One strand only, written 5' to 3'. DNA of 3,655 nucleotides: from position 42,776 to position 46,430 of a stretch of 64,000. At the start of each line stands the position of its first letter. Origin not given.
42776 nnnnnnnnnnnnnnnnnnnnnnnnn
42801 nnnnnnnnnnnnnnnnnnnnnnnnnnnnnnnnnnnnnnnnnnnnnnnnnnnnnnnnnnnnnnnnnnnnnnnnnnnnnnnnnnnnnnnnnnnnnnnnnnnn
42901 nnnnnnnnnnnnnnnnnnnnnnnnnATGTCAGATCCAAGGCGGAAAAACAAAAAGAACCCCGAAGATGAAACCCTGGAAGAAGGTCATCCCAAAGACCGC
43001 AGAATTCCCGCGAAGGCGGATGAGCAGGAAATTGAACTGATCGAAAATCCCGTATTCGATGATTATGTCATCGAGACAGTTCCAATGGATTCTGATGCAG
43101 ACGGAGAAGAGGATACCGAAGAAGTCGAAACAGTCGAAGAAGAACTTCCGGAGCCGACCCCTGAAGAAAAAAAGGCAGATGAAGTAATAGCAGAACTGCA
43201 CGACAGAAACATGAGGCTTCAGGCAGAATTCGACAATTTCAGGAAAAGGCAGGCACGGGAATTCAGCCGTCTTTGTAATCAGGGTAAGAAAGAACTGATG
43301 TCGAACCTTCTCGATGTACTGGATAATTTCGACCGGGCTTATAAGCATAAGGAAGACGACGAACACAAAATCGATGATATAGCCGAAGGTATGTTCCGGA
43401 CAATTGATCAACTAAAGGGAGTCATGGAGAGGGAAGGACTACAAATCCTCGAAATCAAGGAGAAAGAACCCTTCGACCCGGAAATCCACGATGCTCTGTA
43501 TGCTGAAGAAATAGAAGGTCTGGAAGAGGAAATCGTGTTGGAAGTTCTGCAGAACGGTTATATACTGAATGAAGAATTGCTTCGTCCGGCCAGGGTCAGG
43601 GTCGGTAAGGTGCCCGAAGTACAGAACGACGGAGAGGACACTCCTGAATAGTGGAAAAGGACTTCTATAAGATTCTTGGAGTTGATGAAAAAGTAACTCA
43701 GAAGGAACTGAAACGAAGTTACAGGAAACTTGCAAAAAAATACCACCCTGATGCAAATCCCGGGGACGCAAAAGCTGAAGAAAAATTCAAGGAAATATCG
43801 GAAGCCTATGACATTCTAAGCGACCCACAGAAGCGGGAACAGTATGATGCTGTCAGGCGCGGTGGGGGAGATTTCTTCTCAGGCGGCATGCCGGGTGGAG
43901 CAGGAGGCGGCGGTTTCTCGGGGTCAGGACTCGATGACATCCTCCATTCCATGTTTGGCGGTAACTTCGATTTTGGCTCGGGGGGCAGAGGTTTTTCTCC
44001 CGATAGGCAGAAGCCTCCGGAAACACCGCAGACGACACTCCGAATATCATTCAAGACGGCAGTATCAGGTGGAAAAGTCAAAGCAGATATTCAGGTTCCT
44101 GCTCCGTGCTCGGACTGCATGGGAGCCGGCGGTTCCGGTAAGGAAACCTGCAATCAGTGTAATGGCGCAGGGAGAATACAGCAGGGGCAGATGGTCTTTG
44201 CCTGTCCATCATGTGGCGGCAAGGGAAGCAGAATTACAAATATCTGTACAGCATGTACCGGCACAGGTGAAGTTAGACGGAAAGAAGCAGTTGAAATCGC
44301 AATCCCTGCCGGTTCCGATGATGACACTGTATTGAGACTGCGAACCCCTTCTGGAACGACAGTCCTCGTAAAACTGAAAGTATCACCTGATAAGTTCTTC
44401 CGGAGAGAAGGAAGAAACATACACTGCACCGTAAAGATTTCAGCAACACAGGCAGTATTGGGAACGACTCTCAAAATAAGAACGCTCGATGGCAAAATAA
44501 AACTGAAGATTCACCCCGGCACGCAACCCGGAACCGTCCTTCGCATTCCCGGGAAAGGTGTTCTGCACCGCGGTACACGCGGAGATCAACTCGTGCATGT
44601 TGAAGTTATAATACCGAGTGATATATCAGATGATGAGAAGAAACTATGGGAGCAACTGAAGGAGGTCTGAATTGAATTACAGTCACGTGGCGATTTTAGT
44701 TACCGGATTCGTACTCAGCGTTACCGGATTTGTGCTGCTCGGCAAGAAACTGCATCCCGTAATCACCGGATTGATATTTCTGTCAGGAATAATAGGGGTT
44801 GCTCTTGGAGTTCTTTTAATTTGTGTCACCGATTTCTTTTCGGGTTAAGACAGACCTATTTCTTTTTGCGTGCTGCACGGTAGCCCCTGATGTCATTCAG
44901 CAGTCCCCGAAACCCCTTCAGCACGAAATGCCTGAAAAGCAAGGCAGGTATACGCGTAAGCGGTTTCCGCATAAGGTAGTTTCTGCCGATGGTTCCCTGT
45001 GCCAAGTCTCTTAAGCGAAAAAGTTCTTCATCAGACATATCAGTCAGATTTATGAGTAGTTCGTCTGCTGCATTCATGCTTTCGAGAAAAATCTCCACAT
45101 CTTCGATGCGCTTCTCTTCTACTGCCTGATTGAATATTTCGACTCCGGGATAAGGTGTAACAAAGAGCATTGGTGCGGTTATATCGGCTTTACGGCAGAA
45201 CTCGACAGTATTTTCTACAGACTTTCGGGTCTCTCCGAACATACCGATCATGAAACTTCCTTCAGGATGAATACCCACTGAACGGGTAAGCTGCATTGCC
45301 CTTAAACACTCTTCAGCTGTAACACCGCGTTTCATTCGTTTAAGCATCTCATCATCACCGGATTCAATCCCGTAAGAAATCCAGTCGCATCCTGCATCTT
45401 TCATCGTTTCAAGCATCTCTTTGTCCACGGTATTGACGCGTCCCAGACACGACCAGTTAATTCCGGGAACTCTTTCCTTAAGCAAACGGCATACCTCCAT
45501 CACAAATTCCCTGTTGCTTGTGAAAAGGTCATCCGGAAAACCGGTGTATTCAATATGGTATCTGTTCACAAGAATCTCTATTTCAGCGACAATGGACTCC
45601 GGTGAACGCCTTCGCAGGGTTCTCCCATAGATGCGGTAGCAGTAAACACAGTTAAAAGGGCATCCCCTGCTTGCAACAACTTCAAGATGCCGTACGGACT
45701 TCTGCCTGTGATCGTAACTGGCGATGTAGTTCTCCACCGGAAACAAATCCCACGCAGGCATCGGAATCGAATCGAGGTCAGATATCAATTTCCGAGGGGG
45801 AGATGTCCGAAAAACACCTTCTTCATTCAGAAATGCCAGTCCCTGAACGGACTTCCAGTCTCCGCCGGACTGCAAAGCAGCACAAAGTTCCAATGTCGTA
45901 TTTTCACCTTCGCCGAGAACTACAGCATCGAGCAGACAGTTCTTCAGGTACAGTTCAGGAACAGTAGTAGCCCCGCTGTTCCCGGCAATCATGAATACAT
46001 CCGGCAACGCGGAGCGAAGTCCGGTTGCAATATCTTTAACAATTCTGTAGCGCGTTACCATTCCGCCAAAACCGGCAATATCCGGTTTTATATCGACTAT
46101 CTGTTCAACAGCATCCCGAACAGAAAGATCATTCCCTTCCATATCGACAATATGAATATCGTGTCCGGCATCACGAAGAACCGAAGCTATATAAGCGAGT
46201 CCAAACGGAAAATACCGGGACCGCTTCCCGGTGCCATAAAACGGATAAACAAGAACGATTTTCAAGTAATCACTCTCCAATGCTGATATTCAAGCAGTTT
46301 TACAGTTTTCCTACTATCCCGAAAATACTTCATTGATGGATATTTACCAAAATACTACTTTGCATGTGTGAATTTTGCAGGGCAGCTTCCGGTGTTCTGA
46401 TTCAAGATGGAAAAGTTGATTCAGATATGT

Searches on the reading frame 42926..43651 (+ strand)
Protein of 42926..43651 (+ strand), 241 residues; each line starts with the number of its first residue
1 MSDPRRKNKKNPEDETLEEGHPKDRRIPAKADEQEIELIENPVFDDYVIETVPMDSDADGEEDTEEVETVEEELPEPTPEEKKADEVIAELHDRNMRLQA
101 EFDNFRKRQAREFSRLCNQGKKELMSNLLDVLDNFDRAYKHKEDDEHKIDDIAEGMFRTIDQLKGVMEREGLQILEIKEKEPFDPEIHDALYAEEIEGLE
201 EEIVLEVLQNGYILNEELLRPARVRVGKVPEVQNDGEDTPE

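Call 78: search_protein_families(library=pfam, proteins=[window:42926-43651:+], max_evalue=0.0001)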
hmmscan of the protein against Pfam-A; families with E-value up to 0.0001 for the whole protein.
window:42926-43651:+ (241 aa): 1 family
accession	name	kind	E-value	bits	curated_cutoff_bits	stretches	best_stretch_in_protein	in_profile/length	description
PF01025.24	GrpE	-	1.1e-36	126.5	25.8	1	65-228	4-165/165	GrpE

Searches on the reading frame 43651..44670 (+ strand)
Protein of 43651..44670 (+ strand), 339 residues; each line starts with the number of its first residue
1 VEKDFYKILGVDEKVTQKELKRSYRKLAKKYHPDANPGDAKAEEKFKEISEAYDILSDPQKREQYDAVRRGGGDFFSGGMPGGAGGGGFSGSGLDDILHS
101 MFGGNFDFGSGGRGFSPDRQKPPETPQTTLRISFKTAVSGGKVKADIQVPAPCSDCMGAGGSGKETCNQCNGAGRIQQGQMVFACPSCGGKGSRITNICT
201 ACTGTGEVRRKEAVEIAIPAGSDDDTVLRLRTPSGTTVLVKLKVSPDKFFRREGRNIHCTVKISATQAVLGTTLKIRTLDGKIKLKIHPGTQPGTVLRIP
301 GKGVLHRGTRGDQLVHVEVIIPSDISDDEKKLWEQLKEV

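Call 78: search_protein_families(library=pfam, proteins=[window:43651-44670:+], max_evalue=0.0001)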
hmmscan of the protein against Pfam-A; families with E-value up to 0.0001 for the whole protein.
window:43651-44670:+ (339 aa): 3 families
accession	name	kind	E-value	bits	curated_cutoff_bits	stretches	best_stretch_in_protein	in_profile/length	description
PF01556.23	DnaJ_C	-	6.9e-34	117.5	26.6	1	128-322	3-152/152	DnaJ C terminal domain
PF00226.36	DnaJ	-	7.5e-28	96.9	27.8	1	4-66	1-63/63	DnaJ domain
PF00684.25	DnaJ_CXXCXGXG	-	3.2e-06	27.8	32.7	1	153-206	1-65/65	DnaJ central domain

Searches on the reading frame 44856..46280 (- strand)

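Call 46: search_protein_families(library=pfam, proteins=[window:44856-46280:-], max_evalue=0.0001)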
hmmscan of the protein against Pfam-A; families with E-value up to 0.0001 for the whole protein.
window:44856-46280:- (474 aa): 2 families
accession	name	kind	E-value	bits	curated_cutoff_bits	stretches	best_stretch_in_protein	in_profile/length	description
PF04055.27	Radical_SAM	-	6.7e-30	104.9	29.5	1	202-362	2-166/166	Radical SAM superfamily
PF02310.24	B12-binding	-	2.7e-20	72.9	32.1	1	23-131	12-119/121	B12 binding domain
